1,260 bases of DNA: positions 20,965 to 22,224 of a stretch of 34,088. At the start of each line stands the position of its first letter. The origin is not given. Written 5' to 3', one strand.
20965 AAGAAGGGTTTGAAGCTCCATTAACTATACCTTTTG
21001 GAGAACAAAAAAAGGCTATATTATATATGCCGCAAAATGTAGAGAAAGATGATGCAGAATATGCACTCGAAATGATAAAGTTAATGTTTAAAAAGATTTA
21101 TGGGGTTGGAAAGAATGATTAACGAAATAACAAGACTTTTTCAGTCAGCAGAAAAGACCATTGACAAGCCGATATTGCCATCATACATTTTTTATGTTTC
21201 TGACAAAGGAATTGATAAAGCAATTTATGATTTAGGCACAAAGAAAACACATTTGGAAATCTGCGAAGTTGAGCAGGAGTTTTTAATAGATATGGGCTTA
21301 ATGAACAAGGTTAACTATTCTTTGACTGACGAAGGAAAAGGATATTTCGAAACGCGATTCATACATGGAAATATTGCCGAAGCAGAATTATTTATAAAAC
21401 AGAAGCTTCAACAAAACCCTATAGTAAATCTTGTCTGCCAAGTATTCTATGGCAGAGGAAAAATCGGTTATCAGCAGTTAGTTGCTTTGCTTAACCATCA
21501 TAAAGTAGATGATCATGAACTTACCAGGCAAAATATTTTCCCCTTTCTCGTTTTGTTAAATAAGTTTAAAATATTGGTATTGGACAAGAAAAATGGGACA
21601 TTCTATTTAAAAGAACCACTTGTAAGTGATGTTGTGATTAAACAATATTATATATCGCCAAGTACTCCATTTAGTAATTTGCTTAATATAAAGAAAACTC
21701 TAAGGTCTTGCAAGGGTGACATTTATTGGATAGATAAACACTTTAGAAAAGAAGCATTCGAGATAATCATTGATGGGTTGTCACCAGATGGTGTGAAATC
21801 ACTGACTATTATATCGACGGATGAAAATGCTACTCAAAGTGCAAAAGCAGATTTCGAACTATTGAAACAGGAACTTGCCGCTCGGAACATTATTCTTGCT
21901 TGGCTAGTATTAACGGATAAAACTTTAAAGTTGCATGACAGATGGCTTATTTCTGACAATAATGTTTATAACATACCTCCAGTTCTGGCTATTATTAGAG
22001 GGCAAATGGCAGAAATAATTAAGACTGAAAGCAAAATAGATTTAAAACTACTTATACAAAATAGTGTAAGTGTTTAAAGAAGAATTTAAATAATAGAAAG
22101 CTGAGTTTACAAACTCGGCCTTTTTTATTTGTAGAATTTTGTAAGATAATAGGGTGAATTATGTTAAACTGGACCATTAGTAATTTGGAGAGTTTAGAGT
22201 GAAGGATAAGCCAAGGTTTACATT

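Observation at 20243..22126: Self-contained two-gene operon of unknown function (wHTH protein + double-wHTH/PLD-fold HDR protein): candidate new defence or regulatory module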

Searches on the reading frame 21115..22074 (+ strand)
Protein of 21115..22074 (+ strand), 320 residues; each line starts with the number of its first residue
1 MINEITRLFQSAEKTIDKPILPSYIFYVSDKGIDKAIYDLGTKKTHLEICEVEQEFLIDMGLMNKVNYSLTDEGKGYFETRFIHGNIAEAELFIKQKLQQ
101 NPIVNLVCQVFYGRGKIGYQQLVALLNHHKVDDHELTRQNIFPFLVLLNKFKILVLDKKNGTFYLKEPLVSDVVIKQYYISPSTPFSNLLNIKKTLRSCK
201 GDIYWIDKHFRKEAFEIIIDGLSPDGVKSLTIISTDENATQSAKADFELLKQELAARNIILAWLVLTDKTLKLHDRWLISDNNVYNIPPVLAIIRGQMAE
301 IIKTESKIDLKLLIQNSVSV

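Call 3: search_protein_families(library=pfam, proteins=[window:21115-22074:+], max_evalue=1)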
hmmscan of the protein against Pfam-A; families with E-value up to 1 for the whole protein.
window:21115-22074:+ (320 aa): 2 families
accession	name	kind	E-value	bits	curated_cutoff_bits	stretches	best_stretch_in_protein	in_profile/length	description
PF16565.11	MIT_C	-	0.014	15.8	25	1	221-283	45-102/142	Phospholipase D-like domain at C-terminus of MIT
PF23967.1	DUF7295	-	0.11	13.3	27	1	194-287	3-93/121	Family of unknown function (DUF7295)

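Call 4: search_protein_families(library=padloc, proteins=[window:21115-22074:+], max_evalue=1)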
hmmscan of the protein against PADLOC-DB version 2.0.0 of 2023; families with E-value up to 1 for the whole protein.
window:21115-22074:+ (320 aa): 1 family
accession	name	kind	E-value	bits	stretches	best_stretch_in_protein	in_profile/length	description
PDLC04879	PDC-S05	-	0.0045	14.5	1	190-289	172-258/285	-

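Call 5: search_protein_families(library=ncbifam, proteins=[window:21115-22074:+], max_evalue=1)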
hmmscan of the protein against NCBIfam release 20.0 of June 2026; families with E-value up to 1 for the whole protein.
window:21115-22074:+ (320 aa): 0 families

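Call 6: search_protein_families(library=phrogs, proteins=[window:21115-22074:+], max_evalue=1)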
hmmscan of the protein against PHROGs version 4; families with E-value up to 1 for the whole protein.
window:21115-22074:+ (320 aa): 2 families
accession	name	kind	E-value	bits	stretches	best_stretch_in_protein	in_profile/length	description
phrog_11848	-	moron, auxiliary metabolic gene and host takeover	0.038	14.9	1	254-290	115-151/160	GtrC-like O-antigen conversion translocase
phrog_6189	-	unknown function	0.16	12.7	0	202-221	10-29/56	-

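Call 9: find_homologous_proteins(query=window:21115-22074:+)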
Query window:21115-22074:+ (320 aa): 78 proteins with E <= 0.001 among 1215 candidates.
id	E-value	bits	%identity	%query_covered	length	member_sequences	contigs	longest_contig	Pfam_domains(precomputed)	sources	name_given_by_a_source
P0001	5.3e-208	707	100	100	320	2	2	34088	-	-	-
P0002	1.4e-101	358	52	93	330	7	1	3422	-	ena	-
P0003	1.5e-98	348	52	95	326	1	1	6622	-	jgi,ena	-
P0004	3.5e-96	340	50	96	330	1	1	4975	-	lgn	-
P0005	1.9e-95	337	50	95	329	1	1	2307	-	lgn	-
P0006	1.5e-91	325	50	93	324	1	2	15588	-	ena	-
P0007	3.0e-91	324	49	93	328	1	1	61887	-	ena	-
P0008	3.8e-91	323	50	90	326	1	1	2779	-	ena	-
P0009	4.2e-91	323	52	90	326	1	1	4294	-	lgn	-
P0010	1.8e-89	318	47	97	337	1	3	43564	-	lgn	-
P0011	3.9e-89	317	47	93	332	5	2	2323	-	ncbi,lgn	ncbi:MAG: hypothetical protein RR954_08900 [Christensenellaceae bacterium]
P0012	6.3e-88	313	47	93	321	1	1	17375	-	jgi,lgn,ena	-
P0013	1.1e-87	312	48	93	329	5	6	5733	-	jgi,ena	-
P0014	1.6e-87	312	47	93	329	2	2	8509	-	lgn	-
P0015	3.2e-87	311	47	93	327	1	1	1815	-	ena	-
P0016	4.9e-87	310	48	92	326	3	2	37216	-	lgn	-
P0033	1.0e-82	296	47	93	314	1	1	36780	-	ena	-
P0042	2.4e-80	288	47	93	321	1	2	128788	-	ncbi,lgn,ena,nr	nr:hypothetical protein [uncultured Aminipila sp.]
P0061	7.1e-78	280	51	82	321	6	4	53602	-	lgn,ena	-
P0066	6.7e-77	277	53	78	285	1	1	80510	-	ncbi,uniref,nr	ncbi:hypothetical protein [Sedimentibacter sp.]|uniref:hypothetical protein n=1 Tax=Sedimentibacter 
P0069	1.6e-76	275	47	93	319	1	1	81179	-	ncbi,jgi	-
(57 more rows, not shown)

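Call 18: find_related_loci(query=A1, collection=genome_contigs, flank=10000)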
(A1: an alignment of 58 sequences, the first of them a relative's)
Query A1 (320 aa) in genome_contigs; peptide patterns used: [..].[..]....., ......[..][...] (x = any residue, [..] = any of these).
25 stretches matched a pattern; 5 encode a relative of the query (tblastn E <= 1e-3); 5 distinct loci.
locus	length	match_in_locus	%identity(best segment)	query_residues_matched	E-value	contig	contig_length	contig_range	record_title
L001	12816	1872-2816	46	24-320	6e-94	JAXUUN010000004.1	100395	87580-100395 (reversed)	MAG: bacterium isolate P003-99 NODE_92_length_100395_cov_25.805123, whole genome shotgun sequence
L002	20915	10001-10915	48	24-320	3e-89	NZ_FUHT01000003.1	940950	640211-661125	Massiliimalia massiliensis strain Marseille-P2963T, whole genome shotgun sequence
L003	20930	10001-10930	47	24-317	3e-91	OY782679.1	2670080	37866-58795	MAG: Candidatus Limiplasma sp. isolate 68f417b7-702a-45c2-ac46-c3aa6b7c0892 genome assembly, chromosome: 1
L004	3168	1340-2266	45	24-320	7e-89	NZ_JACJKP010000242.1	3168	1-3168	Gemmiger formicilis strain An723 An723_contig-115_241, whole genome shotgun sequence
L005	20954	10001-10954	47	23-320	3e-84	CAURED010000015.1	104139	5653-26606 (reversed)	MAG TPA_asm: uncultured Aminipila sp. isolate ERR9968768_bin.3_MetaWRAP_v1.3_MAG genome assembly, contig: ERZ21616018.14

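Call 21: find_encoding_contigs(protein=P0007, flank=10000, max_places=2)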
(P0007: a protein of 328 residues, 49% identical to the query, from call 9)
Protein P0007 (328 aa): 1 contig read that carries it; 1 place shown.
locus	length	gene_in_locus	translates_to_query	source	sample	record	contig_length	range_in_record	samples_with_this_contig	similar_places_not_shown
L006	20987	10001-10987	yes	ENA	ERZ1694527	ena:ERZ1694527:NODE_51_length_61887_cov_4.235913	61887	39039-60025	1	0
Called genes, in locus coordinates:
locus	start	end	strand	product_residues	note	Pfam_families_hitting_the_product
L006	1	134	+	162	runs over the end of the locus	PF00545:Ribonuclease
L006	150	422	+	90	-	PF01337:Barstar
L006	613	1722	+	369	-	-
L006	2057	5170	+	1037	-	PF00133:tRNA-synt_1, PF09334:tRNA-synt_1g, PF08264:Anticodon_1, PF19302:DUF5915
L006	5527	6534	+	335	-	PF00356:LacI, PF00532:Peripla_BP_1, PF13407:Peripla_BP_4, PF13377:Peripla_BP_3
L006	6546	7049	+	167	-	PF04608:PgpA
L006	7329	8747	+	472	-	PF01554:MatE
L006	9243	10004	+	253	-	-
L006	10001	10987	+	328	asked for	-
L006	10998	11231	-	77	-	-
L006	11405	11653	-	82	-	-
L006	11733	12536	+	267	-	PF12146:Hydrolase_4, PF00561:Abhydrolase_1, PF12697:Abhydrolase_6, PF03096:Ndr (weak)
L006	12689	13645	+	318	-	-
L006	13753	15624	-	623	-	PF00664:ABC_membrane, PF00005:ABC_tran, PF02463:SMC_N (faint)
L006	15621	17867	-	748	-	PF00664:ABC_membrane, PF00005:ABC_tran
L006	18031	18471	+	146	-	PF22381:Staph_reg_Sar_Rot, PF01047:MarR, PF12802:MarR_2, PF13463:HTH_27 (faint)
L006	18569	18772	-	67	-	-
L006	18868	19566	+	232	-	PF00072:Response_reg, PF00486:Trans_reg_C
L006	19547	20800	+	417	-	PF00512:HisKA, PF02518:HATPase_c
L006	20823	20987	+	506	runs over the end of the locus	PF00919:UPF0004, PF04055:Radical_SAM, PF18693:TRAM_2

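Call 22: find_encoding_contigs(protein=P0010, flank=10000, max_places=2)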
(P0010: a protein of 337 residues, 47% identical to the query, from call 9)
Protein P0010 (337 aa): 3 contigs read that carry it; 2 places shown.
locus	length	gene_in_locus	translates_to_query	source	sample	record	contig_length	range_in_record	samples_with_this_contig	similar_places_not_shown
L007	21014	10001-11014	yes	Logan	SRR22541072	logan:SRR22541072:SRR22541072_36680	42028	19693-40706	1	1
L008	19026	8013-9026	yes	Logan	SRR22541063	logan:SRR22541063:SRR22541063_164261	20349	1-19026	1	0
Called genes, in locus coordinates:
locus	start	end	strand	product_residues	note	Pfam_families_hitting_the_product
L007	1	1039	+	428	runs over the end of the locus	PF02646:RmuC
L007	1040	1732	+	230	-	PF00149:Metallophos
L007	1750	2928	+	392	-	PF01676:Metalloenzyme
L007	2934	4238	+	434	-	PF02885:Glycos_trans_3N, PF00591:Glycos_transf_3, PF07831:PYNP_C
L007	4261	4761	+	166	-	PF00994:MoCF_biosynth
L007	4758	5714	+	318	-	PF04055:Radical_SAM, PF13353:Fer4_12 (weak), PF06463:Mob_synth_C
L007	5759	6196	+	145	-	PF01967:MoaC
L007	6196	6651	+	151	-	PF03473:MOSC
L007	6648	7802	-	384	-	PF02073:Peptidase_M29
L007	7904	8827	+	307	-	PF00781:DAGK_cat, PF19279:YegS_C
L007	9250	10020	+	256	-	-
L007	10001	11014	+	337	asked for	-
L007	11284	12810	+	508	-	PF00221:Lyase_aromatic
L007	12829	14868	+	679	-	PF17391:Urocanase_N, PF01175:Urocanase, PF17392:Urocanase_C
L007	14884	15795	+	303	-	PF07837:FTCD_N, PF02971:FTCD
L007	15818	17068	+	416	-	PF07969:Amidohydro_3, PF01979:Amidohydro_1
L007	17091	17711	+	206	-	PF04961:FTCD_C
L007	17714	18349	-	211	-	PF00581:Rhodanese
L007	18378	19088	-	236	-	PF01048:PNP_UDP_1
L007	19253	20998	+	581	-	PF00501:AMP-binding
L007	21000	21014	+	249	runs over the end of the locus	-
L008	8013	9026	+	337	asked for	-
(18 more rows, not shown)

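Call 23: find_encoding_contigs(protein=P0066, flank=10000, max_places=2)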
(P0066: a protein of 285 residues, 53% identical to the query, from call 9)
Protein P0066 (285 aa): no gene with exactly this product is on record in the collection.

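Call 24: predict_structure(alignment_id=A1)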
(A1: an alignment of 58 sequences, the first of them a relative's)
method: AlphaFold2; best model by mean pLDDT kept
length: 320 residues; sequences in the alignment: 58
mean_pLDDT: 91.9   pTM: 0.84
mean pLDDT of the five models: 91.9, 89.4, 88.7, 88.6, 88.3
residues with pLDDT >= 90: 258; 70-90: 43; 50-70: 17; < 50: 2
segments of 3 or more residues with pLDDT < 50: none
pLDDT, mean of each block of 10 residues (from residue 1): 55 65 96 96 81 96 94 98 98 96 95 96 96 96 98 97 91 83 85 94 96 95 94 95 97 97 96 92 96 89 92 97
secondary structure, 60 per line:
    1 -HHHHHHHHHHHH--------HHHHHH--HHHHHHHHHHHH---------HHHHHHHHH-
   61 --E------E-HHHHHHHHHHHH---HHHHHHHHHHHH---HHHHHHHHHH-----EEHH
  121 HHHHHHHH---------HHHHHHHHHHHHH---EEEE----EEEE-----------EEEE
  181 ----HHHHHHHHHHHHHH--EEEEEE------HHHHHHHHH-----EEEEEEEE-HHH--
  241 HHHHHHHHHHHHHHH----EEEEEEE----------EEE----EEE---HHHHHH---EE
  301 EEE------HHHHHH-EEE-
elements in order: H2-13 H22-27 H30-41 H51-59 H72-83 H87-98 H102-111 H119-128 H138-150 E154-157 E162-165 E177-180 H185-198 E201-206 H213-221 E227-234 H241-255 E260-266 E277-279 E284-286 H290-295 E299-303 H310-315 E317-319

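Call 28: fold_search(model_id=the predicted structure, library=pdb)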
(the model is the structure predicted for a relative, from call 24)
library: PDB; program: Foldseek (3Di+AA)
matches with E <= 10: 909; with E <= 0.001: 11
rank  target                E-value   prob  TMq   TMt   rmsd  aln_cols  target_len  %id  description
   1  5bpd_C                3.0e-06  1.00  0.26  0.31  19.3       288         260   13  Structure of TrmBL2, an archaeal chromatin protein, shows a novel mode of DNA binding. (released 2015-09-02)
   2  5bpi_C                5.6e-06  1.00  0.27  0.33  16.7       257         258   16  Structure of TrmBL2, an archaeal chromatin protein, shows a novel mode of DNA binding. (released 2015-09-02)
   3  5bpi_D                1.3e-05  1.00  0.26  0.32  18.7       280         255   15  Structure of TrmBL2, an archaeal chromatin protein, shows a novel mode of DNA binding. (released 2015-09-02)
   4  5bpd_D                5.5e-05  1.00  0.26  0.30  18.9       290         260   14  Structure of TrmBL2, an archaeal chromatin protein, shows a novel mode of DNA binding. (released 2015-09-02)
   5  5bpd_B                6.1e-05  1.00  0.28  0.33  27.3       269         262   13  Structure of TrmBL2, an archaeal chromatin protein, shows a novel mode of DNA binding. (released 2015-09-02)
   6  5bqt_B                2.5e-04  1.00  0.25  0.30  26.2       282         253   12  Structure of TrmBL2, an archaeal chromatin protein, shows a novel mode of DNA binding. (released 2015-09-02)
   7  4urj_D                2.7e-04  1.00  0.30  0.49   6.3       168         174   14  Crystal structure of human BJ-TSA-9 (released 2014-10-01)
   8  5box_A                3.6e-04  1.00  0.28  0.33  27.8       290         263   14  Structure of TrmBL2, an archaeal chromatin protein, shows a novel mode of DNA binding. (released 2015-09-02)
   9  5bqt_A                4.2e-04  0.99  0.25  0.30  26.9       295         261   13  Structure of TrmBL2, an archaeal chromatin protein, shows a novel mode of DNA binding. (released 2015-09-02)
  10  2ymb_D                6.0e-04  1.00  0.29  0.39  12.6       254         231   15  Structures of MITD1 (released 2012-10-24)
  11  3qph_A                6.7e-04  0.99  0.27  0.26  14.2       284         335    9  The three-dimensional structure of TrmB, a global transcriptional regulator of the hyperthermophilic archaeon Pyrococc (released 2012-05-30)
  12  4a5z_B                1.1e-03  1.00  0.32  0.60   5.2       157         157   15  Structures of MITD1 (released 2012-11-14)
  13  4urj_A                1.2e-03  1.00  0.31  0.52   5.7       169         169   12  Crystal structure of human BJ-TSA-9 (released 2014-10-01)
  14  3hsi_C                1.2e-03  0.98  0.27  0.20  12.0       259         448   11  Crystal structure of phosphatidylserine synthase Haemophilus influenzae Rd KW20 (released 2009-06-30)
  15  5lzk_A                1.4e-03  1.00  0.27  0.46   6.5       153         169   16  Structure of the domain of unknown function DUF1669 from human FAM83B (released 2016-10-26)
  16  4a5z_A                1.9e-03  1.00  0.32  0.61   5.2       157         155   13  Structures of MITD1 (released 2012-11-14)
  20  2ymb_A                4.4e-03  1.00  0.30  0.57   5.4       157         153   15  Structures of MITD1 (released 2012-10-24)
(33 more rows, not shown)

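Call 30: search_protein_representatives(alignment_id=A1)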
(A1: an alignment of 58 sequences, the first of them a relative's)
Query: 58 sequences, 327 profile positions. Proteins with E-value up to 0.001 (for the whole library): 553; up to 1e-10: 366; up to 1e-30: 89. The best 150 are listed.
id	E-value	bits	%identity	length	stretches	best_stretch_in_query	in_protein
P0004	1.8e-149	513.6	-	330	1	3-326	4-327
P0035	9.0e-135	465.3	-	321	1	9-326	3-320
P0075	1.0e-116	406.0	-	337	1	3-325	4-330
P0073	9.6e-114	396.2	-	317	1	4-326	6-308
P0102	2.0e-108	378.7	-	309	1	9-326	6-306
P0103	4.6e-103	361.1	-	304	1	46-325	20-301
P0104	4.4e-102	357.9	-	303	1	50-323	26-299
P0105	1.1e-89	317.2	-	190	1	143-323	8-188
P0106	3.2e-86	305.8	-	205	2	173-325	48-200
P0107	1.4e-80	287.2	-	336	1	5-326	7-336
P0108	6.0e-80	285.1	-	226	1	6-220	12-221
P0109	1.5e-73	264.1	-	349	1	70-325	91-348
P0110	6.8e-68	245.5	-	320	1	50-325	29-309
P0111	3.6e-67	243.1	-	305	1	55-311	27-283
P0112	2.5e-66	240.4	-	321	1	49-307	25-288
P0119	9.8e-58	212.1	-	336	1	14-324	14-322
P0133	9.4e-54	199.0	-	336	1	43-321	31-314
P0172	5.4e-36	140.7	-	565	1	176-315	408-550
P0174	4.1e-35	137.8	-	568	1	164-325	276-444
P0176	4.6e-34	134.3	-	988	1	125-325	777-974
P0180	1.3e-32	129.6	-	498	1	183-321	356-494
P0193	4.7e-30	121.2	-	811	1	126-322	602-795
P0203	3.5e-29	118.3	-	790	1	184-323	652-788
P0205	4.2e-29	118.0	-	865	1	159-316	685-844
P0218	5.6e-28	114.3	-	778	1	185-326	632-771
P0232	6.7e-26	107.5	-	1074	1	181-325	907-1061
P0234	1.1e-25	106.8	-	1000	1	178-325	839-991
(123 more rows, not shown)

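Call 31: search_protein_families(library=pfam, proteins=[P0172, P0174, P0176, P0193, P0203, P0205, P0232, P0234, P0218, P0180], max_evalue=0.01)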
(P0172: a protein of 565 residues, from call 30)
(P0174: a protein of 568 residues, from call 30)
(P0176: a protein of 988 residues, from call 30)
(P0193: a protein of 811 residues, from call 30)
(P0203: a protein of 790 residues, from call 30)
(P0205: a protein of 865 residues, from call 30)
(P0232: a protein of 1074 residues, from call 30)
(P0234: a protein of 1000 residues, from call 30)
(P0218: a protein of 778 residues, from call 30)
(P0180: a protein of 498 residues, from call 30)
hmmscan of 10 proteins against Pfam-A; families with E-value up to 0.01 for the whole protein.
P0172 (565 aa): 2 families
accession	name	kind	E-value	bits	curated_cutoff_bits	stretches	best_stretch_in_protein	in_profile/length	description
PF19191.5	HEF_HK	-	0.00055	20.8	24.1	0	256-293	28-65/67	HEF_HK domain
PF08702.15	Fib_alpha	-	0.004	17.8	29.9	1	260-361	28-122/143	Fibrinogen alpha/beta chain family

P0174 (568 aa): 3 families
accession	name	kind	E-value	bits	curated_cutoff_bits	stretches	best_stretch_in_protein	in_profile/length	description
PF16640.11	Big_3_5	-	0.00044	21.2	35.5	0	224-281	32-86/88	Bacterial Ig-like domain (group 3)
PF02369.22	Big_1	-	0.0039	17.7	34.9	0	210-268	25-84/93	Bacterial Ig-like domain (group 1)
PF09134.16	Invasin_D3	-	0.0065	17.4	33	0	209-268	27-86/98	Invasin, domain 3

P0176 (988 aa): 2 families
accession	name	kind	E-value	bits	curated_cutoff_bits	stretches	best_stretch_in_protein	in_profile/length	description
PF03235.19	GmrSD_N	-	1e-28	101.2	33.2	1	259-498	1-198/199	GmrSD restriction endonuclease, N-terminal domain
PF12358.13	DUF3644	-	0.0028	17.7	27.6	1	733-819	24-110/183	Domain of unknown function (DUF3644)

P0193 (811 aa): 1 family
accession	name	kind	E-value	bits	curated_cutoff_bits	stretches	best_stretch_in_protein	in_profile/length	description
PF03235.19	GmrSD_N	-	1.7e-29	103.8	33.2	1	78-313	4-198/199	GmrSD restriction endonuclease, N-terminal domain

P0203 (790 aa): 4 families
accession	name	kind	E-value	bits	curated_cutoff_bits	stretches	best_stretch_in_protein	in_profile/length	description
PF00176.29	SNF2-rel_dom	-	1.8e-58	198.4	24.9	1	183-439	1-286/290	SNF2-related domain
PF00271.37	Helicase_C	-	7.5e-19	68.5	23.5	1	451-560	4-110/110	Helicase conserved C-terminal domain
PF04851.21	ResIII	-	2.5e-09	37.7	22.5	1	180-332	4-162/164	Type III restriction enzyme, res subunit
PF00270.35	DEAD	-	2.9e-08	34.1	26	1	182-333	2-161/167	DEAD/DEAH box helicase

P0205 (865 aa): 5 families
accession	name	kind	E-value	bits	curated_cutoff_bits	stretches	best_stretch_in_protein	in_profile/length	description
PF03235.19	GmrSD_N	-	4.1e-29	102.6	33.2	1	24-393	4-196/199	GmrSD restriction endonuclease, N-terminal domain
PF14947.12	HTH_45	-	2.3e-08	34.4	25.5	1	162-221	6-68/77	Winged helix-turn-helix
PF21715.3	CggR_N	-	0.001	19.1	30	0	281-310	40-69/71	CggR N-terminal DNA binding domain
PF22167.2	PH0730-like_N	-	0.0053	17.3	30.2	0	282-302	39-59/60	PH0730-like, N-terminal domain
PF25213.1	HVO_A0261_N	-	0.0089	16.3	35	0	166-221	15-73/86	HVO_A0261 N-terminal domain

P0232 (1074 aa): 2 families
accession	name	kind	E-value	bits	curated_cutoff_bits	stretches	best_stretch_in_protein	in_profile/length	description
PF03235.19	GmrSD_N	-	1.6e-32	113.7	33.2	1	339-566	4-198/199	GmrSD restriction endonuclease, N-terminal domain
PF11564.14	BpuJI_N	-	7.4e-10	38.9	25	1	92-211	83-205/278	Restriction endonuclease BpuJI - N terminal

P0234 (1000 aa): 2 families
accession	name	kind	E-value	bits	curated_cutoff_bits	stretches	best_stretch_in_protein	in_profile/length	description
PF03235.19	GmrSD_N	-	2.1e-31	110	33.2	1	282-509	2-197/199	GmrSD restriction endonuclease, N-terminal domain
PF18273.6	T3RM_EcoP15I_C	-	0.0018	19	25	0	864-924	34-94/97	Type III R-M EcoP15I C-terminal domain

P0218 (778 aa): 3 families
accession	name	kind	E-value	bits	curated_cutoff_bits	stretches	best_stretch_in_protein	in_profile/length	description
PF00176.29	SNF2-rel_dom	-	4.3e-49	167.6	24.9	2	174-343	1-179/290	SNF2-related domain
PF00271.37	Helicase_C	-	7.8e-21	74.8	23.5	1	435-545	3-110/110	Helicase conserved C-terminal domain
PF04851.21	ResIII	-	5.2e-09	36.7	22.5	1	190-327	28-162/164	Type III restriction enzyme, res subunit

P0180 (498 aa): 4 families
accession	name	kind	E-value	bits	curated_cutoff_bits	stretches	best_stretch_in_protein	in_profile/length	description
PF14516.12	AAA_35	-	1.2e-11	44.5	27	1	40-338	36-329/331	AAA-like domain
PF13173.12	AAA_14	-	2.3e-06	28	27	1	36-139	3-101/129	AAA domain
PF13401.12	AAA_22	-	1.8e-05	25.5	27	1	37-178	7-129/130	AAA domain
PF20702.3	nSTAND2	-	0.0034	17.1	24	1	131-212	115-198/279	Novel STAND NTPase 2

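Call 32: search_solved_structures(query=A1, max_evalue=10, show_alignments=3)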
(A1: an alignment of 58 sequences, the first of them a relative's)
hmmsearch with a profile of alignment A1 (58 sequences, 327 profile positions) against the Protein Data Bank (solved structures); distinct sequences matched with E-value up to 10: 2.
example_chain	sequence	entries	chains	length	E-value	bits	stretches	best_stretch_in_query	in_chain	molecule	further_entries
7c12_A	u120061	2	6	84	0.38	13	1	74-135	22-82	Glutaredoxin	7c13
7c10_A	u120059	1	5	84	0.41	12.9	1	74-135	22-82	Glutaredoxin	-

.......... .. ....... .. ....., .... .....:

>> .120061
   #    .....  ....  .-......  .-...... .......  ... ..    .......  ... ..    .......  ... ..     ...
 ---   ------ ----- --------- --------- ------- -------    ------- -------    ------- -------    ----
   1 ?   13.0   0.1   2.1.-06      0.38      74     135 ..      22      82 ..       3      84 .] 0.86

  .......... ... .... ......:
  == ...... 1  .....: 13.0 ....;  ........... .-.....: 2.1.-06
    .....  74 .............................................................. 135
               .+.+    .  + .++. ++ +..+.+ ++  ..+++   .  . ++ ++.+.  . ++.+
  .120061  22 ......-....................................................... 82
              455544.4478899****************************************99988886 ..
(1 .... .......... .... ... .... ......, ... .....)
